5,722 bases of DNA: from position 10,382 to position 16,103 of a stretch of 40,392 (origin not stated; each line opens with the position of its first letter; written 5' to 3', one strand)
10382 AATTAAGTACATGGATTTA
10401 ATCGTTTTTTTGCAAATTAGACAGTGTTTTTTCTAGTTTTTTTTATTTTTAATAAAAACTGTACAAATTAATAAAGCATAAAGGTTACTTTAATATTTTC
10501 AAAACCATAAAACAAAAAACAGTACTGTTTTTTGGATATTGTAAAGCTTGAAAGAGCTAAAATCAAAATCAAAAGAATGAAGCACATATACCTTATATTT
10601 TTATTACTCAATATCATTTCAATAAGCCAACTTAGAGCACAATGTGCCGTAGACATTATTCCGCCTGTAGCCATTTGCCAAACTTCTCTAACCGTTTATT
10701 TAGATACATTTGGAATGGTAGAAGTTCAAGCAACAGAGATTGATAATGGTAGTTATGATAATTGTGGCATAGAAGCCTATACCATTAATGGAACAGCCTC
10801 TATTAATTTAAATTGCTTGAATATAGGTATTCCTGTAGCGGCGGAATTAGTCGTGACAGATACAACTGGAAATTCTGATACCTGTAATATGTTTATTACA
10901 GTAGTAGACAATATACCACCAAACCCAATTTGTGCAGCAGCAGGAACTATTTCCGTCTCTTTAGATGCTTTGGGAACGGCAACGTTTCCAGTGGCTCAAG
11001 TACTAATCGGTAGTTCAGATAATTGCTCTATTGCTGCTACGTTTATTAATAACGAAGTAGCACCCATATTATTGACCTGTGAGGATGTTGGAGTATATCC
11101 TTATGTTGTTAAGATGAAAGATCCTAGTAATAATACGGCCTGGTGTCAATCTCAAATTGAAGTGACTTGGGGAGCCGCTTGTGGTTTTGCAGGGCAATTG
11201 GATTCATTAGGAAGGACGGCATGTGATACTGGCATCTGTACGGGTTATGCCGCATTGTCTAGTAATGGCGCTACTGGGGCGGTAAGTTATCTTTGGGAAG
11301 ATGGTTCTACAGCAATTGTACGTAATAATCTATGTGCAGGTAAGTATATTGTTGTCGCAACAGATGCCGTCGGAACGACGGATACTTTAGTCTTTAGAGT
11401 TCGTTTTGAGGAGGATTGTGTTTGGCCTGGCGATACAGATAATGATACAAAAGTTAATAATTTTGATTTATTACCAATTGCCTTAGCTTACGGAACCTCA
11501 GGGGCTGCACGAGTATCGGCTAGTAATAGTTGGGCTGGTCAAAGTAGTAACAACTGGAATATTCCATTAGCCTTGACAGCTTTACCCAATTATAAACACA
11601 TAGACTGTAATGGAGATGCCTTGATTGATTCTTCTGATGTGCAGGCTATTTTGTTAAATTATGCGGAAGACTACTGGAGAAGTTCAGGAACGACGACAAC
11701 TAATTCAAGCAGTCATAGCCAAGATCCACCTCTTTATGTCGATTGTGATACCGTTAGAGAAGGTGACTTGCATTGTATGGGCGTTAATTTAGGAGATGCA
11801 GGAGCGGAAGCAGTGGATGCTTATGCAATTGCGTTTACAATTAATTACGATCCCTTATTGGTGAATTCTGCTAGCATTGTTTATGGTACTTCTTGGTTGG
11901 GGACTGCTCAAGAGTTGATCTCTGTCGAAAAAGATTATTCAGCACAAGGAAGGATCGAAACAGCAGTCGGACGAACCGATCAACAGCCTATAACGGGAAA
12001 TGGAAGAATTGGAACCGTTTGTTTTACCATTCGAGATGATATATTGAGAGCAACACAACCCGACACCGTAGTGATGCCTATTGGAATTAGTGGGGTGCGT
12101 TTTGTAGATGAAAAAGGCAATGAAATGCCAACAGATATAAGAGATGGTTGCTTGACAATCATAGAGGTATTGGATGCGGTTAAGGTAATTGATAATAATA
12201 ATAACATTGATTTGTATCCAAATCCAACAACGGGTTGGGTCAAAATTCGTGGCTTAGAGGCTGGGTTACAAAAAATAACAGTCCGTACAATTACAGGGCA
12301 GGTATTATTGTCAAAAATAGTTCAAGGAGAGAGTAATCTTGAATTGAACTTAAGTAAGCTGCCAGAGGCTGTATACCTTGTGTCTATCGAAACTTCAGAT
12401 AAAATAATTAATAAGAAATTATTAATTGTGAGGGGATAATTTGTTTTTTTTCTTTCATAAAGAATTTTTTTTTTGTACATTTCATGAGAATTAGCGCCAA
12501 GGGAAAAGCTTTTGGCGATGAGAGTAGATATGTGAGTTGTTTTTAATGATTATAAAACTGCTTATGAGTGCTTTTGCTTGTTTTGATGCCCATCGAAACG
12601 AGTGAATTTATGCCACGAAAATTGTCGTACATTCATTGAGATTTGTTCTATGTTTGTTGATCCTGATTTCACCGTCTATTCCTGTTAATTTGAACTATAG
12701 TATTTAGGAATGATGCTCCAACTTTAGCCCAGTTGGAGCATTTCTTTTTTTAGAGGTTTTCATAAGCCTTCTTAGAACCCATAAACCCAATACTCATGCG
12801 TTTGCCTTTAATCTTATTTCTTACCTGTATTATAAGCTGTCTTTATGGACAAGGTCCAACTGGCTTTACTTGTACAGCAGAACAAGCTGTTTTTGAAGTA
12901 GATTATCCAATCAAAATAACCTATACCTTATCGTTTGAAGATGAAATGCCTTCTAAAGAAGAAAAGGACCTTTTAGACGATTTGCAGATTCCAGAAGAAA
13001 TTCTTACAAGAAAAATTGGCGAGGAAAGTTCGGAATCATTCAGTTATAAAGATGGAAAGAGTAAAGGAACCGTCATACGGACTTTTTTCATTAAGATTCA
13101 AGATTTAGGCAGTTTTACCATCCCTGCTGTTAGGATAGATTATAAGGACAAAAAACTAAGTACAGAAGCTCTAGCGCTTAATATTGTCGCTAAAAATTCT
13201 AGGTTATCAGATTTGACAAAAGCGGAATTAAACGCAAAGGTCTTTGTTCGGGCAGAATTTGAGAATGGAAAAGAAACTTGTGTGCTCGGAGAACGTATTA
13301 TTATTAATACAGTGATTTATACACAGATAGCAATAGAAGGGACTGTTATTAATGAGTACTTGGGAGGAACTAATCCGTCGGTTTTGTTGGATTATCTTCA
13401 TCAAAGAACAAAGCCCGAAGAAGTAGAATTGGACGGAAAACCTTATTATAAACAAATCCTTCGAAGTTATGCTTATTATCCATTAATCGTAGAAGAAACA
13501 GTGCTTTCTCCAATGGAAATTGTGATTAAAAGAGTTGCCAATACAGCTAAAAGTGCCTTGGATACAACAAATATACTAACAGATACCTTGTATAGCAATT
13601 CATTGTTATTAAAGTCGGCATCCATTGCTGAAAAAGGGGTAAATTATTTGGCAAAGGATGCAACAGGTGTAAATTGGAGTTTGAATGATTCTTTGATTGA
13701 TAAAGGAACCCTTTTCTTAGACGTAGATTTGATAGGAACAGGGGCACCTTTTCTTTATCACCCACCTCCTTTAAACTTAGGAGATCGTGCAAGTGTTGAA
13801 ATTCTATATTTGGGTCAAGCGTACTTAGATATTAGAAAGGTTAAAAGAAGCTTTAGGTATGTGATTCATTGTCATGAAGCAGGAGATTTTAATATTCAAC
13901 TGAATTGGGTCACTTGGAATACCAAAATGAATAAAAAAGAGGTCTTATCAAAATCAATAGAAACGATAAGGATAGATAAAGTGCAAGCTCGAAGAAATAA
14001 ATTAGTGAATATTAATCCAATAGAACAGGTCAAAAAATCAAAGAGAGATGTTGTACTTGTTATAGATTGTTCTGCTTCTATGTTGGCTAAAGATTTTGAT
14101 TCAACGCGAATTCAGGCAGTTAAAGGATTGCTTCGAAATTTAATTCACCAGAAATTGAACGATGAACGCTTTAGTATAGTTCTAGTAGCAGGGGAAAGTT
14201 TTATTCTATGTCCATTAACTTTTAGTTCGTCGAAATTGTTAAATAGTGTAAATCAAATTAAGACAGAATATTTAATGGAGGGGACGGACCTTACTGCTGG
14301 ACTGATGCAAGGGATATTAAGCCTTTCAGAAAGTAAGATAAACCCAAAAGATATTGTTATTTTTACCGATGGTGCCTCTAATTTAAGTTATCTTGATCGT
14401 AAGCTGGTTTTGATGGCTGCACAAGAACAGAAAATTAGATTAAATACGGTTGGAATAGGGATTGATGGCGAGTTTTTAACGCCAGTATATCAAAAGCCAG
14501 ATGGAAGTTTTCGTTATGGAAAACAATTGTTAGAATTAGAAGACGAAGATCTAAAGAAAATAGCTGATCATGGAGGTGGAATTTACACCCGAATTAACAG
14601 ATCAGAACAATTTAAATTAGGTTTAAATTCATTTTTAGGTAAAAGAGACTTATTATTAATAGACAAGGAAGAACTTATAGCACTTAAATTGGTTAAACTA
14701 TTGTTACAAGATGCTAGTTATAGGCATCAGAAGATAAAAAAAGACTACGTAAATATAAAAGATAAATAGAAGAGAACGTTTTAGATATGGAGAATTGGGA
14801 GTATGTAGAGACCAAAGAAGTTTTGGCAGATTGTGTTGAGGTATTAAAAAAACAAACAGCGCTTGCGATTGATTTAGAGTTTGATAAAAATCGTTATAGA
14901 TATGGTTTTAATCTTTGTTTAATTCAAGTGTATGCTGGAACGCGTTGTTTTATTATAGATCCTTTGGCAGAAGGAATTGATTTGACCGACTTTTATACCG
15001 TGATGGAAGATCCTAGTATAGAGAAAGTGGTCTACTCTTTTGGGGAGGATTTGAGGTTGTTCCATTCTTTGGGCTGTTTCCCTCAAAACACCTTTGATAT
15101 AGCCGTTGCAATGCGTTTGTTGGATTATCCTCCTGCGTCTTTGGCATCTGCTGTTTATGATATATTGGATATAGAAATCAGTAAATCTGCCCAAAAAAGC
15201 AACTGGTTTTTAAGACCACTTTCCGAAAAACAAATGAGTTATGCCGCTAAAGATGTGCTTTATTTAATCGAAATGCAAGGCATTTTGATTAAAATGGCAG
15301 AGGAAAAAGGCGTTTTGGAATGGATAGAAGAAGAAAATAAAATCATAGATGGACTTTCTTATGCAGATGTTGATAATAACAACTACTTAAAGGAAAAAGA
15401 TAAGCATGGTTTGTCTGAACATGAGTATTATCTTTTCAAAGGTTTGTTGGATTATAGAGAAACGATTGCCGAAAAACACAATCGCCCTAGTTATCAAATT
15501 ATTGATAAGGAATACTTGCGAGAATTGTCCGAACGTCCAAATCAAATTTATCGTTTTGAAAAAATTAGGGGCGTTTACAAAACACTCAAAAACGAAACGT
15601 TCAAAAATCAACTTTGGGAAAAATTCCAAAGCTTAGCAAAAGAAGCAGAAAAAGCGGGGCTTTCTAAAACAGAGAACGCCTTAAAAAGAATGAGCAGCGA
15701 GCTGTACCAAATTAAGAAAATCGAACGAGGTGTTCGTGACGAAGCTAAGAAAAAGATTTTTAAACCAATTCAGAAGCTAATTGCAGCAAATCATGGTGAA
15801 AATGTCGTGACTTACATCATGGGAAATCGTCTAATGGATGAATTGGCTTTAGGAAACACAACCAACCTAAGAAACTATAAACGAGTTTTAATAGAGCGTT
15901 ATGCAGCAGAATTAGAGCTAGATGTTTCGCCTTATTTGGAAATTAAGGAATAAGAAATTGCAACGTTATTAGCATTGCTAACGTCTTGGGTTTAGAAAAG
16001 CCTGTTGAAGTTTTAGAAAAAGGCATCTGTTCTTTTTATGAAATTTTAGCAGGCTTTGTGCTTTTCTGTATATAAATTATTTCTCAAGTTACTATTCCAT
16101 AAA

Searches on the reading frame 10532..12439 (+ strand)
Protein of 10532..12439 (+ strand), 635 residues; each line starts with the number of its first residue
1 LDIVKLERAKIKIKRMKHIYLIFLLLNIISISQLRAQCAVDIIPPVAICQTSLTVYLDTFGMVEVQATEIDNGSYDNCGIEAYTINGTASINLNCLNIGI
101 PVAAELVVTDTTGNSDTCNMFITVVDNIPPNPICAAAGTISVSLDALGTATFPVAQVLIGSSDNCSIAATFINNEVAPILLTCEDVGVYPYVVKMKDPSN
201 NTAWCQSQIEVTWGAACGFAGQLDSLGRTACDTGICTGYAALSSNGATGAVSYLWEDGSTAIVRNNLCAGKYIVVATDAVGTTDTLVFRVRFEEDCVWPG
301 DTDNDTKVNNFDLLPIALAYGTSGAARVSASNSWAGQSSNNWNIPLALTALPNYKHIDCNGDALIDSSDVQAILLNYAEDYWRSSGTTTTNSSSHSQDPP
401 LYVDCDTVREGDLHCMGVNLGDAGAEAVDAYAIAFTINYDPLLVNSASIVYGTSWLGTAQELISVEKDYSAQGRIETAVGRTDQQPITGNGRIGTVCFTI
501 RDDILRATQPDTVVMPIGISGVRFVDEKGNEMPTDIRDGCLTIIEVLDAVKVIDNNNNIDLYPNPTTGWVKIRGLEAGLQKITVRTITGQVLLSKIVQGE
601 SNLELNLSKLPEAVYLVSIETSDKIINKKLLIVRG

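Call 40: search_protein_families(library=pfam, proteins=[window:10532-12439:+])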
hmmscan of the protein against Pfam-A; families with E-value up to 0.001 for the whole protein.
window:10532-12439:+ (635 aa): 1 family
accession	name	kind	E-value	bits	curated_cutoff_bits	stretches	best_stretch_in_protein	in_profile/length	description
PF18962.6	Por_Secre_tail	-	1.6e-10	41.6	27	1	561-632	1-75/75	Secretion system C-terminal sorting domain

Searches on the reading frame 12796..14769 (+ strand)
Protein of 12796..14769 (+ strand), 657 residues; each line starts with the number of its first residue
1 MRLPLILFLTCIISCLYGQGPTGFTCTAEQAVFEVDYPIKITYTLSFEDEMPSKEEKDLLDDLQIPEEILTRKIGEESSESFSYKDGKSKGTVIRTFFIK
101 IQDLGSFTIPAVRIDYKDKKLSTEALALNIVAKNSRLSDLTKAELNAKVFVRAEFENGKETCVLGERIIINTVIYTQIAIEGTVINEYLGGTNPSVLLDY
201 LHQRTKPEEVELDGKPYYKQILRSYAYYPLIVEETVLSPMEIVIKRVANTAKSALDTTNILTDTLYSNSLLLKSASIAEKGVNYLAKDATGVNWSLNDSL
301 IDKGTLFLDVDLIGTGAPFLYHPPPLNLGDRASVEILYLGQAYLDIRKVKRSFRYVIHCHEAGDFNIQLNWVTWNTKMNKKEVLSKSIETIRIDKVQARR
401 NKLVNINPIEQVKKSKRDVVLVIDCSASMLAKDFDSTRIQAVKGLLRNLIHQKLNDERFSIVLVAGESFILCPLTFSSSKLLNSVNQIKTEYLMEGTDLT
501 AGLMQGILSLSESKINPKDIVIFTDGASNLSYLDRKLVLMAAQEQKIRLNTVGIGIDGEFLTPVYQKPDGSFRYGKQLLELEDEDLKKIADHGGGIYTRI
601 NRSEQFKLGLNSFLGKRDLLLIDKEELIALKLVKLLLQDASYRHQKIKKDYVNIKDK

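Call 40: search_protein_families(library=pfam, proteins=[window:12796-14769:+])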
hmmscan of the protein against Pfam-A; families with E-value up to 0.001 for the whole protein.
window:12796-14769:+ (657 aa): 4 families
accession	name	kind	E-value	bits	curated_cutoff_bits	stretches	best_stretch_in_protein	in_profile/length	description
PF13519.12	VWA_2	-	3.7e-16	60.1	27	1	419-526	1-106/107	von Willebrand factor type A domain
PF00092.34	VWA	-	1.3e-14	55.3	23.8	1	418-555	1-140/174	von Willebrand factor type A domain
PF13584.12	BatD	-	6e-06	27.2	24.1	1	38-130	13-92/92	BatD DUF11 like domain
PF13768.12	VWA_3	-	8.8e-06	26.3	27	1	418-556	2-135/155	von Willebrand factor type A domain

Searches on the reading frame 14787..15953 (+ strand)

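Call 40: search_protein_families(library=pfam, proteins=[window:14787-15953:+])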
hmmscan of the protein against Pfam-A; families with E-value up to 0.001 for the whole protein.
window:14787-15953:+ (388 aa): 2 families
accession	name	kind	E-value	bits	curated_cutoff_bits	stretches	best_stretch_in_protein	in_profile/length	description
PF01612.26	DNA_pol_A_exo1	-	1.5e-34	119.7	23.6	1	5-170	2-171/173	3'-5' exonuclease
PF00570.28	HRDC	-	5.3e-05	23.5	23.8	0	216-263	4-52/68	HRDC domain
